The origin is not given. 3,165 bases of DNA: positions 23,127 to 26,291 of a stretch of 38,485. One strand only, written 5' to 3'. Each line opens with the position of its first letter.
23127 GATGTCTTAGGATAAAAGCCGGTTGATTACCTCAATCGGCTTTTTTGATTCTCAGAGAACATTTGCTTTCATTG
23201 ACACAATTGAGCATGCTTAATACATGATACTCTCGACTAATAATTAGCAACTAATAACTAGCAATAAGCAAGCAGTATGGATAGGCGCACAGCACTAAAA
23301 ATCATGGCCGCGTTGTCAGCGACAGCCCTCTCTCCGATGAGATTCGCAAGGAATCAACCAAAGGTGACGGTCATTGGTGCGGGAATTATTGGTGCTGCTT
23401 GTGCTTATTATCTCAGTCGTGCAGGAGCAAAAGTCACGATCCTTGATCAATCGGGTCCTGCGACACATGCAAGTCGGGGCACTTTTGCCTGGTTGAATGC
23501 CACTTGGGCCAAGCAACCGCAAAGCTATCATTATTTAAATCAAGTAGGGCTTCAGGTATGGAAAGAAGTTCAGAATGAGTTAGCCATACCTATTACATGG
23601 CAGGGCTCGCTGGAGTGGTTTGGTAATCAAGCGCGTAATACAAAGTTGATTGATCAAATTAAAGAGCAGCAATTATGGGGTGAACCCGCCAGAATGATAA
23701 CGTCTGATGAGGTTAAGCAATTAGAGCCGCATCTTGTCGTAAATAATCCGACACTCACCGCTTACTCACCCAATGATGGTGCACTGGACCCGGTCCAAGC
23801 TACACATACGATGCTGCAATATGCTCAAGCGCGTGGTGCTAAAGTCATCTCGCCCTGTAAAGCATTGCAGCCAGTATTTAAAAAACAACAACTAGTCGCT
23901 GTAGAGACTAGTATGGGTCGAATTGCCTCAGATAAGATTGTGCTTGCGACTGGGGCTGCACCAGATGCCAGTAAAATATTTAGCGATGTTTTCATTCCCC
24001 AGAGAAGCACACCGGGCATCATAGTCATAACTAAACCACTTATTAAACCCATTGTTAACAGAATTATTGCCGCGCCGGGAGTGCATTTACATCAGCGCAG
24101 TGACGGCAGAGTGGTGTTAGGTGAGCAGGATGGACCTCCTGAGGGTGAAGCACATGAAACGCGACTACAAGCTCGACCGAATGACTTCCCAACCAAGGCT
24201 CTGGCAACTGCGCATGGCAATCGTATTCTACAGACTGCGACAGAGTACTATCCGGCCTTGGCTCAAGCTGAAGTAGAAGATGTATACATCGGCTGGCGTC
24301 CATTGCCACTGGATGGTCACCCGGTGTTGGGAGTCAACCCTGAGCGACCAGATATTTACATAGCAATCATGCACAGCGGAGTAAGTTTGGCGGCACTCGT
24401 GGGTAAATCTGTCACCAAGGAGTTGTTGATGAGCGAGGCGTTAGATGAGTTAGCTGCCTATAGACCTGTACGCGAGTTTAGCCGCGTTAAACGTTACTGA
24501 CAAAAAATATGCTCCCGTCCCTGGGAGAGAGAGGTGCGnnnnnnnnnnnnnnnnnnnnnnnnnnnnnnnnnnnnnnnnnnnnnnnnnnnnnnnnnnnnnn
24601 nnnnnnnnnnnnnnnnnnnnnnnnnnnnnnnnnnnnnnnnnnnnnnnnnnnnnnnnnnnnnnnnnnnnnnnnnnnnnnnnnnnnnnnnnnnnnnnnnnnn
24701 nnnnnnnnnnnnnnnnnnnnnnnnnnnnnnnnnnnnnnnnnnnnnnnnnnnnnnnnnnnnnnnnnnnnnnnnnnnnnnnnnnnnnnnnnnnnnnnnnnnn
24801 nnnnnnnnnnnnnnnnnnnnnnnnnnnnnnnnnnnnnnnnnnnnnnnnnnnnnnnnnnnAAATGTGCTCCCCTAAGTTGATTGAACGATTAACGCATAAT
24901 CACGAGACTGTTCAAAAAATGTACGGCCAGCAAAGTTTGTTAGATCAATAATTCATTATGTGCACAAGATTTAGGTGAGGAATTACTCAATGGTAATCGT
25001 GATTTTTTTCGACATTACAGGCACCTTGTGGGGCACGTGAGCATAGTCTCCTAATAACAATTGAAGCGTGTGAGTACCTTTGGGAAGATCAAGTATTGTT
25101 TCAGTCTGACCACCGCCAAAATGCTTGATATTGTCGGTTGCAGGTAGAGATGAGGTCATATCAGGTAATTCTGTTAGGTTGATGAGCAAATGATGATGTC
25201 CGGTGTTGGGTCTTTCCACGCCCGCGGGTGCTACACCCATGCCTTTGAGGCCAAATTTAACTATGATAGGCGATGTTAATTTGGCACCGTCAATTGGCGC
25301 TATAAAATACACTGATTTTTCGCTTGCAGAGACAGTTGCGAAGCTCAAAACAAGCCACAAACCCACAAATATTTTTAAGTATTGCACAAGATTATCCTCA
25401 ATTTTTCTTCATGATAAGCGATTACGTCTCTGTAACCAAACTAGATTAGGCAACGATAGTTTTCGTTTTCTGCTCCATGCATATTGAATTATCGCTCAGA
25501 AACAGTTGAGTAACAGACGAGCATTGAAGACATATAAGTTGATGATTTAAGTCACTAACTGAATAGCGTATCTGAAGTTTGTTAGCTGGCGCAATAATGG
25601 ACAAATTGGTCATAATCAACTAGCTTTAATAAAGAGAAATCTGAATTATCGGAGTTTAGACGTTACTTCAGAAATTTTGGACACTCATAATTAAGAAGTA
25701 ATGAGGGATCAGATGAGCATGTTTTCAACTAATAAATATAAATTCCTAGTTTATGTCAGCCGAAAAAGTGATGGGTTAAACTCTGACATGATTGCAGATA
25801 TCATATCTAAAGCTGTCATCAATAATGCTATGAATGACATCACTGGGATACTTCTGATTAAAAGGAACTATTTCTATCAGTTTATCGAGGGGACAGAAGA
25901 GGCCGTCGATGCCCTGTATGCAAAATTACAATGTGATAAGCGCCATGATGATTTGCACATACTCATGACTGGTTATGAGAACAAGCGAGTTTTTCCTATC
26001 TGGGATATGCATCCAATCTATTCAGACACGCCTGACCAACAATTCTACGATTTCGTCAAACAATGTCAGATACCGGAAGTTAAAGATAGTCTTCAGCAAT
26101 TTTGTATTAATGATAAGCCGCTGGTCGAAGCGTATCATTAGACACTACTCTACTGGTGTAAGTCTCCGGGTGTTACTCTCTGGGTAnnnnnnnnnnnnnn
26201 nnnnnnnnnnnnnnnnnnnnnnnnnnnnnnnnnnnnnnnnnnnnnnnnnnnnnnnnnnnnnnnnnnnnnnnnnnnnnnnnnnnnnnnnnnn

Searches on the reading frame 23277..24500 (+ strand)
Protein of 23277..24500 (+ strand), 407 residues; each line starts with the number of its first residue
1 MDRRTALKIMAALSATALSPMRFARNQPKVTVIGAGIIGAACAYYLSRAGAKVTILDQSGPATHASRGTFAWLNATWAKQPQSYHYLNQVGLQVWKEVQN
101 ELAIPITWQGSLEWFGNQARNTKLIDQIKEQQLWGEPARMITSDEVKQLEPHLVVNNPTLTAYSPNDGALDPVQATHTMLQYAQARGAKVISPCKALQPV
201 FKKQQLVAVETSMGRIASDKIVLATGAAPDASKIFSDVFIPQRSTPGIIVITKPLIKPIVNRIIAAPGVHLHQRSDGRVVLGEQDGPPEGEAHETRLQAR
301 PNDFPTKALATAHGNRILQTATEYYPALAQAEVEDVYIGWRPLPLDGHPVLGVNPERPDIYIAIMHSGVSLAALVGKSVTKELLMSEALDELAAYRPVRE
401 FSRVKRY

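Call 31: search_protein_families(library=pfam, proteins=[window:23277-24500:+])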
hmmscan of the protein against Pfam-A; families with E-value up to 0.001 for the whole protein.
window:23277-24500:+ (407 aa): 13 families
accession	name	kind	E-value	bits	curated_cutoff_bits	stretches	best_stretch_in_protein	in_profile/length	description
PF01266.30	DAO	-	4.5e-55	188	27.9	1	29-380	1-351/353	FAD dependent oxidoreductase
PF07992.20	Pyr_redox_2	-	4e-08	33.5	26.1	1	27-58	142-173/291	Pyridine nucleotide-disulphide oxidoreductase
PF13450.12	NAD_binding_8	-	6.6e-07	29.9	21.9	1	32-59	1-28/68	NAD(P)-binding Rossmann-like domain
PF00890.30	FAD_binding_2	-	3.9e-06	26.7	20.4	1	30-75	2-50/414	FAD binding domain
PF02737.24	3HCDH_N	-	2.2e-05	24.9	22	1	29-72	1-44/180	3-hydroxyacyl-CoA dehydrogenase, NAD binding domain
PF00070.33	Pyr_redox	-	3.8e-05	24.5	22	1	29-58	1-30/82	Pyridine nucleotide-disulphide oxidoreductase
PF02558.23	ApbA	-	7.5e-05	22.8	22.2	1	30-61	1-32/150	Ketopantoate reductase PanE/ApbA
PF13738.12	Pyr_redox_3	-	0.00018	21.3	30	0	32-59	2-196/305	Pyridine nucleotide-disulphide oxidoreductase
PF01262.27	AlaDh_PNT_C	-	0.00028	20.8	23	1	28-59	29-60/214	Alanine dehydrogenase/PNT, C-terminal domain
PF01494.25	FAD_binding_3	-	0.00035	20.4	22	1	29-69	3-43/349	FAD binding domain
PF21799.2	MurD-like_N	-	0.00043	21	27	0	29-59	2-32/88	Mur ligase MurD-like, N-terminal domain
PF03486.20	HI0933_like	-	0.0005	20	50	0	29-59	2-32/244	HI0933-like protein Rossmann domain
PF01134.28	GIDA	-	0.00091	18.8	22.1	0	29-63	1-29/391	Glucose inhibited division protein A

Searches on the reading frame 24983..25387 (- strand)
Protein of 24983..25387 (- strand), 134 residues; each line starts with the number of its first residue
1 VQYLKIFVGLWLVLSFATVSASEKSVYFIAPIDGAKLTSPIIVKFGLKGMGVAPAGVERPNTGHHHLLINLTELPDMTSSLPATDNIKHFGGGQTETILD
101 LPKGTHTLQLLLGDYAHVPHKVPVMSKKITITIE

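Call 31: search_protein_families(library=pfam, proteins=[window:24983-25387:-])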
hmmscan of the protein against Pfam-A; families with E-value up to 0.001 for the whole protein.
window:24983-25387:- (134 aa): 1 family
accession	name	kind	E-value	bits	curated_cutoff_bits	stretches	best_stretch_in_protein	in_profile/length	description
PF14347.11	DUF4399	-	2.3e-36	124.5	28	1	43-134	1-91/91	Domain of unknown function (DUF4399)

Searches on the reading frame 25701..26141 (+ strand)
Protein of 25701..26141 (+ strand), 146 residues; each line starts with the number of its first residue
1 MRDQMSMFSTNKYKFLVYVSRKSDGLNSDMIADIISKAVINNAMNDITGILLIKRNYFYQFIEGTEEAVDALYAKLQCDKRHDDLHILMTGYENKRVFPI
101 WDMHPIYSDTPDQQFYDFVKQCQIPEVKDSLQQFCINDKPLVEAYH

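Call 31: search_protein_families(library=pfam, proteins=[window:25701-26141:+])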
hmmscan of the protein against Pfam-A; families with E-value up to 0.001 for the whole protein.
window:25701-26141:+ (146 aa): 1 family
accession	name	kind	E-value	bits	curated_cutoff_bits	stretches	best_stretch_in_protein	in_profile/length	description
PF04940.18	BLUF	-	3.7e-25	88.3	25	1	16-103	4-91/92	Sensors of blue-light using FAD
